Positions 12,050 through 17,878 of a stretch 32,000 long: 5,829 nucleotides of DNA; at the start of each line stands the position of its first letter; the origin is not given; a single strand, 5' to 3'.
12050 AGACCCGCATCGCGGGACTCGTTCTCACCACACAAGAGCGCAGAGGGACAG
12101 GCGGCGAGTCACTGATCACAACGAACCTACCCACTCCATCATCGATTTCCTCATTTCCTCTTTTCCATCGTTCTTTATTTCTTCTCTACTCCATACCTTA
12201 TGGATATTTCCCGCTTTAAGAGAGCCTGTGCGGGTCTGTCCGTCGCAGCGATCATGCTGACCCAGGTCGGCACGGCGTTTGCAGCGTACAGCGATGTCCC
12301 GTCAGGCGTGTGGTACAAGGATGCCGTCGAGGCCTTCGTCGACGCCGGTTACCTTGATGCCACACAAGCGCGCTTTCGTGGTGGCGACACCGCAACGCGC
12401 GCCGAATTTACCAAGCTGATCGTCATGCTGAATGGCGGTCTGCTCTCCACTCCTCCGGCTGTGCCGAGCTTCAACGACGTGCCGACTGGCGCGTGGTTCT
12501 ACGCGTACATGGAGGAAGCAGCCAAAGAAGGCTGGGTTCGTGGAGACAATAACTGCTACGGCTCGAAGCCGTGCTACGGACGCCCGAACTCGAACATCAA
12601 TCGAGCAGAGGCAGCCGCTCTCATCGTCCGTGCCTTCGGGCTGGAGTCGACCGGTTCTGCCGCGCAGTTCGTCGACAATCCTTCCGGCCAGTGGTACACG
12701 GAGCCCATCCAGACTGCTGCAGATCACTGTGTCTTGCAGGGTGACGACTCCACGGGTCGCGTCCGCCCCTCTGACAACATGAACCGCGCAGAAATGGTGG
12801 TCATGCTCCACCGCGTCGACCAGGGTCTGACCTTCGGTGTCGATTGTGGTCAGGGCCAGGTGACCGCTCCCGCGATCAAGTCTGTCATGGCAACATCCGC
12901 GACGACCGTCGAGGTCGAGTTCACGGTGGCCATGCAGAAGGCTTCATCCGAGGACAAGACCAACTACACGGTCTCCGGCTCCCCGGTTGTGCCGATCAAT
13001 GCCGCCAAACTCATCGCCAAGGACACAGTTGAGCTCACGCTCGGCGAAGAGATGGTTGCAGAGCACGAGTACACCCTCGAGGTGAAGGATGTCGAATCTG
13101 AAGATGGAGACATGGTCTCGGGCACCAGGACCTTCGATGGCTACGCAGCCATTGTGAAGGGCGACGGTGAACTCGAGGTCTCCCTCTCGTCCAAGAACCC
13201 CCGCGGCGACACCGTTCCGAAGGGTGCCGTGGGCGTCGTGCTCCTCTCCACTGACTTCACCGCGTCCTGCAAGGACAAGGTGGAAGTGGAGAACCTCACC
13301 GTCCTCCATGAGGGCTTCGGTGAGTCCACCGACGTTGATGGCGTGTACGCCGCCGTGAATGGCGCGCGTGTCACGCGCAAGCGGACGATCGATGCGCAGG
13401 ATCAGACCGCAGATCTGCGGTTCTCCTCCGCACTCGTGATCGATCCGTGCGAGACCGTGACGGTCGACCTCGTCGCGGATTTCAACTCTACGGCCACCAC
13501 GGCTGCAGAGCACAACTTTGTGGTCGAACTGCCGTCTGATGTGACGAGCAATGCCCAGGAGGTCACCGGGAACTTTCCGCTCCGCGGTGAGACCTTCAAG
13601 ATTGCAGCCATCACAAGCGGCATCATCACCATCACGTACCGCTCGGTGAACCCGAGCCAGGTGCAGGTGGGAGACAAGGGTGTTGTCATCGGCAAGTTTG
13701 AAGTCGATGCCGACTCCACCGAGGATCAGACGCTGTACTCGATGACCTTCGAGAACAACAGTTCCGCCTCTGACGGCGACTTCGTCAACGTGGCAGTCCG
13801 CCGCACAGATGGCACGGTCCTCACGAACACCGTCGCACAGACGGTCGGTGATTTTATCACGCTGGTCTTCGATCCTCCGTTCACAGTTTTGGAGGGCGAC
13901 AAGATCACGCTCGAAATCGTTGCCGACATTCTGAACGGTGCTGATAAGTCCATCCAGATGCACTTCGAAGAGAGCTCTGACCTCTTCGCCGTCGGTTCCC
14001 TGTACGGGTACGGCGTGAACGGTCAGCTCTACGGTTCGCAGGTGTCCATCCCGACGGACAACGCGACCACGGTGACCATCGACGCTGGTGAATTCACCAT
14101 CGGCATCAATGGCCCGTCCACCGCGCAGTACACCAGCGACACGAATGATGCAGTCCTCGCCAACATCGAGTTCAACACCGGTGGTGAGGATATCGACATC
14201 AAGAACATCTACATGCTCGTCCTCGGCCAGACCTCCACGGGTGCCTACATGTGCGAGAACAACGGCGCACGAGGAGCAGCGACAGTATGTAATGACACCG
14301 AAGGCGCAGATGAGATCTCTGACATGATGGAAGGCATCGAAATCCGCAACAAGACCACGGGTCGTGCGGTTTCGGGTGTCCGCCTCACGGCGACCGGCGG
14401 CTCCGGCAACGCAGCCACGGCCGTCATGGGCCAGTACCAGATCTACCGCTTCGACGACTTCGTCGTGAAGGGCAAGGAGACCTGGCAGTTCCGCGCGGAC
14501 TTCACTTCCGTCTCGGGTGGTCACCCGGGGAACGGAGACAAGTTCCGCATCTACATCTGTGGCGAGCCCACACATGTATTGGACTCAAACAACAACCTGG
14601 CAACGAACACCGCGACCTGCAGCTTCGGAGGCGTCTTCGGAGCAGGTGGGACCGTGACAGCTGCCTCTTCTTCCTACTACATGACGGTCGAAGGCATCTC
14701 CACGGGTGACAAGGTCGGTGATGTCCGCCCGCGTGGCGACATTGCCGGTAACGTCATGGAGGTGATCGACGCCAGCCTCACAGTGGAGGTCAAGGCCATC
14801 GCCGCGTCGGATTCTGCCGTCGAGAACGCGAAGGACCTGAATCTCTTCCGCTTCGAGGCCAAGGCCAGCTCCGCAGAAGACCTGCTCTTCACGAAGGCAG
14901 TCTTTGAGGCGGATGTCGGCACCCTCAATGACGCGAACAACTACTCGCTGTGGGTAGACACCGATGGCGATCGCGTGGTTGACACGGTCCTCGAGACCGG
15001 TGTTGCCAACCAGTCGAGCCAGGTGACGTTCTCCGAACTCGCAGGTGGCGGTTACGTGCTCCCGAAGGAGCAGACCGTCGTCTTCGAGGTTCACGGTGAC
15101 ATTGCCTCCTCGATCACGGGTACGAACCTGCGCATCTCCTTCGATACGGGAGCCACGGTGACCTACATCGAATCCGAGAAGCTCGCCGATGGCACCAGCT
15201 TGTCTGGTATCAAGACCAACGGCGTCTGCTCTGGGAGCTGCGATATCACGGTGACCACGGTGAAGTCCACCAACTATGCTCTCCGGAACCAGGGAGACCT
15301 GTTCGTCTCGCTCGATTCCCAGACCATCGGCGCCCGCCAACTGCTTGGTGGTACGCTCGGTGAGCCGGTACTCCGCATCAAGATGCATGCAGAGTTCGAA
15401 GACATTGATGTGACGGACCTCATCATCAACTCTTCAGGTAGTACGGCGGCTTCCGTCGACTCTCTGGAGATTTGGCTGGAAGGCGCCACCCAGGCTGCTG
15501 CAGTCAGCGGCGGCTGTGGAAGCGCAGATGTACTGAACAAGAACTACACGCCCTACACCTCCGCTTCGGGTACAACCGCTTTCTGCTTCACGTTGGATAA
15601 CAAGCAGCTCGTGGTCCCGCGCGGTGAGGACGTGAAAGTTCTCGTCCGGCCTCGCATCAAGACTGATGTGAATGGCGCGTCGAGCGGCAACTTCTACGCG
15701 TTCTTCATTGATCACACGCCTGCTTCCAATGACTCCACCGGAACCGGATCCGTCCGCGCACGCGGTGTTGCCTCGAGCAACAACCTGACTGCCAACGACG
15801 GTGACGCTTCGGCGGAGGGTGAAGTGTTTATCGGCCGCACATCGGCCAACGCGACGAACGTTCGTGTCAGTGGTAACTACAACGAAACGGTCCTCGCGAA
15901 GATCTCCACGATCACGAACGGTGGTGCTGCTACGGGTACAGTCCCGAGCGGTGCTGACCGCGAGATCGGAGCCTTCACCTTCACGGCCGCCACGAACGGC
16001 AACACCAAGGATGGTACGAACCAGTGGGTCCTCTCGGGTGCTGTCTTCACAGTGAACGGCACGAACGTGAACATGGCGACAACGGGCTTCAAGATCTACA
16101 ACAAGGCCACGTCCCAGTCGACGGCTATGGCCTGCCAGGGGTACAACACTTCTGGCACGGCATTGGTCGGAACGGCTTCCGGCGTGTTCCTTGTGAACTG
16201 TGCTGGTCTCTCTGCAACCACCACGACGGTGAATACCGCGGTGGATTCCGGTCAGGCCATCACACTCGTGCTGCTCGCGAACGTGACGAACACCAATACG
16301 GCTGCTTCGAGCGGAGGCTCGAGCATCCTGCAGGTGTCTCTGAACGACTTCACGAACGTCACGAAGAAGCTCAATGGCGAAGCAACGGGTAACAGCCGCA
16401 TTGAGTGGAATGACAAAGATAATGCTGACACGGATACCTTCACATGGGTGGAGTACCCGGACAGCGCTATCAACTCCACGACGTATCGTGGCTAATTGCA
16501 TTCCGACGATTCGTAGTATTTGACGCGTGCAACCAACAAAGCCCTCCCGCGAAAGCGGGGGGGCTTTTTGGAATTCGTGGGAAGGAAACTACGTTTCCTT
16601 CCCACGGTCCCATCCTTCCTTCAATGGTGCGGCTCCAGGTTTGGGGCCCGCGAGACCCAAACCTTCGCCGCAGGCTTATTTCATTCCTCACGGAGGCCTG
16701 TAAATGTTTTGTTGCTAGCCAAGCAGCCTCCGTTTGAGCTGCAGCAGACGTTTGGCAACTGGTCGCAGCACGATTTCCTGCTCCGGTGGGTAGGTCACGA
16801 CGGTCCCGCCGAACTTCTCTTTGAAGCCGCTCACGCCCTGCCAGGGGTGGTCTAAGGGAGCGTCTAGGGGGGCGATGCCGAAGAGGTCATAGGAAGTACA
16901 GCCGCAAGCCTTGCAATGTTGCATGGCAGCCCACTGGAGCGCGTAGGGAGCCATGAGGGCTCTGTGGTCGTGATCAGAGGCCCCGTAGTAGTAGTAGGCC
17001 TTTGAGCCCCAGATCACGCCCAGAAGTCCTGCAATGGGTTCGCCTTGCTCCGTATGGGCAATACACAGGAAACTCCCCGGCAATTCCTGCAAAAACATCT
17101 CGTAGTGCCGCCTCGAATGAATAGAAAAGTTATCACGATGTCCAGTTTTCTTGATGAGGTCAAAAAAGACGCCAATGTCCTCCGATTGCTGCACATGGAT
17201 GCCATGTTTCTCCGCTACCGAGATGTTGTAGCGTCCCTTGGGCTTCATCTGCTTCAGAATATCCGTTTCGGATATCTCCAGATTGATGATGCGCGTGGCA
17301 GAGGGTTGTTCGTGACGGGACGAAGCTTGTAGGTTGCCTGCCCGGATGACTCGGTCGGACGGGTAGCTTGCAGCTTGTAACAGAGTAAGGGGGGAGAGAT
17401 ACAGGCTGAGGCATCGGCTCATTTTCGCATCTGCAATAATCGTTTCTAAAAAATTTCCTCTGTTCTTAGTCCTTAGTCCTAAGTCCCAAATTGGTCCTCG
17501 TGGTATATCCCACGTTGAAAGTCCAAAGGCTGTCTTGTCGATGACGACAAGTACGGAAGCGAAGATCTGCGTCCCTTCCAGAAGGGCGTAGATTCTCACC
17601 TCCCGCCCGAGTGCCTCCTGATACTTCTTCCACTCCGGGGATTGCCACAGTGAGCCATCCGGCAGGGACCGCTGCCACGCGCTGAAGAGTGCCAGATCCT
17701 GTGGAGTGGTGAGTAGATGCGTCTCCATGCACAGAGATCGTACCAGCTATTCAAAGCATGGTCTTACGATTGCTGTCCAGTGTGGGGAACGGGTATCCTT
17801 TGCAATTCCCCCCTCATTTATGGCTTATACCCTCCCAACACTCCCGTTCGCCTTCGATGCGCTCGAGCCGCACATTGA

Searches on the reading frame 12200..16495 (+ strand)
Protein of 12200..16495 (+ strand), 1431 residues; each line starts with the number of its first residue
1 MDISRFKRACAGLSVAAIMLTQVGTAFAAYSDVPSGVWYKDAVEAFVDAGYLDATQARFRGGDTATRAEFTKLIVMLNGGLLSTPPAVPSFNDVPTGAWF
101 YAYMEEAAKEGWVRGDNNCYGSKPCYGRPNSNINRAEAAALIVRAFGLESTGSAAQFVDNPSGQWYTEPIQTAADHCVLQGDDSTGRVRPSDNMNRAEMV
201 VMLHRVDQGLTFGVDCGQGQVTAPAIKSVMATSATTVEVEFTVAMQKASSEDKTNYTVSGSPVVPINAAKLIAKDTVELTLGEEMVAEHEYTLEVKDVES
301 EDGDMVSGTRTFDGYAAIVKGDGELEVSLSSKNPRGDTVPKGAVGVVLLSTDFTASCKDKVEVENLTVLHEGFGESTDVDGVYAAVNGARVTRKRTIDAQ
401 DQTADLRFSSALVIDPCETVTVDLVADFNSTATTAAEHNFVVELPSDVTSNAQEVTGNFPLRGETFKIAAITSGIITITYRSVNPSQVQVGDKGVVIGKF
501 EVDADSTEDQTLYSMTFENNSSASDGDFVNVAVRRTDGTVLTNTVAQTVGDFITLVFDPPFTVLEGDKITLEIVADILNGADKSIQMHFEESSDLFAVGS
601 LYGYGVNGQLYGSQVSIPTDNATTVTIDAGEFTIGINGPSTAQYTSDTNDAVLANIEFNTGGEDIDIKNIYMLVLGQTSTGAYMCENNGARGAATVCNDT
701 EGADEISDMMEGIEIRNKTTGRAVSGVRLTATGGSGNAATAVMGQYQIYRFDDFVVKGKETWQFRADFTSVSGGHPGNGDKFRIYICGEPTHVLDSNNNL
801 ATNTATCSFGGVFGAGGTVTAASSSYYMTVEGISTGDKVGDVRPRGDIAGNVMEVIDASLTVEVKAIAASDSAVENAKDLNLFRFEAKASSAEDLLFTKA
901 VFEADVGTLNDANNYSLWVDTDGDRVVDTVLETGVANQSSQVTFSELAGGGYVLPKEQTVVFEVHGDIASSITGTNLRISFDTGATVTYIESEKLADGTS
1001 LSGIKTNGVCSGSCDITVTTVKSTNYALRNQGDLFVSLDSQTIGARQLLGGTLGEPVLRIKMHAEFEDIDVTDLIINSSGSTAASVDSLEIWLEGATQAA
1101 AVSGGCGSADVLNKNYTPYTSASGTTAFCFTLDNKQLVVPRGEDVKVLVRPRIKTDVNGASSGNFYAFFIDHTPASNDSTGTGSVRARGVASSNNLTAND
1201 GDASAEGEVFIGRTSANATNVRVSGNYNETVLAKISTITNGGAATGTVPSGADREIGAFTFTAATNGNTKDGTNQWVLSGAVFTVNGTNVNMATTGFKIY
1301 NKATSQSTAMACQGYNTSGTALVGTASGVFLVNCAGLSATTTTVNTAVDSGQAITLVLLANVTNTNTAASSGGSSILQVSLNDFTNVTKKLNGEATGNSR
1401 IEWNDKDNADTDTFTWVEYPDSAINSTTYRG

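Call 49: search_protein_families(library=pfam, proteins=[window:12200-16495:+], max_evalue=0.001)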
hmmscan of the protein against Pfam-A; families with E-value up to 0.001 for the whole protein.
window:12200-16495:+ (1431 aa): 2 families
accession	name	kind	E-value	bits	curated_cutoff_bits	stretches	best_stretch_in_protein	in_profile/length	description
PF00395.25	SLH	-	2.8e-12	46.8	20.8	0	161-199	7-43/44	S-layer homology domain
PF13205.12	Big_5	-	0.00039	21.6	23.6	1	222-297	10-86/105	Bacterial Ig-like domain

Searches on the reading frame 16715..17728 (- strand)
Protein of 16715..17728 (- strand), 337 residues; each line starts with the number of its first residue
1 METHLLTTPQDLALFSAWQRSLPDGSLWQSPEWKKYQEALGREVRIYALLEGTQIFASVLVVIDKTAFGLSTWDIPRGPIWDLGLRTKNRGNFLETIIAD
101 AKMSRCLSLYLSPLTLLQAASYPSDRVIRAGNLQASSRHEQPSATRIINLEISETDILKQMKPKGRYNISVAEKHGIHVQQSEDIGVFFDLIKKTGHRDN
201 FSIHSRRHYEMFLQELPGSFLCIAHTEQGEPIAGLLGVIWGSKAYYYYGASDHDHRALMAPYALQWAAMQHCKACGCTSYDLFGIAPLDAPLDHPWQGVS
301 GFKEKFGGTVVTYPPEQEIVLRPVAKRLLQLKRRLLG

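Call 49: search_protein_families(library=pfam, proteins=[window:16715-17728:-], max_evalue=0.001)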
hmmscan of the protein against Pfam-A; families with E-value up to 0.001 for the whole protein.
window:16715-17728:- (337 aa): 2 families
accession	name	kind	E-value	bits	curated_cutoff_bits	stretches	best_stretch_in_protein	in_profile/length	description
PF02388.22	FemAB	-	2.1e-42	145.9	24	2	15-217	6-228/406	FemAB family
PF13480.13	Acetyltransf_6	-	3.2e-14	53.7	22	1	181-284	27-136/143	Acetyltransferase (GNAT) domain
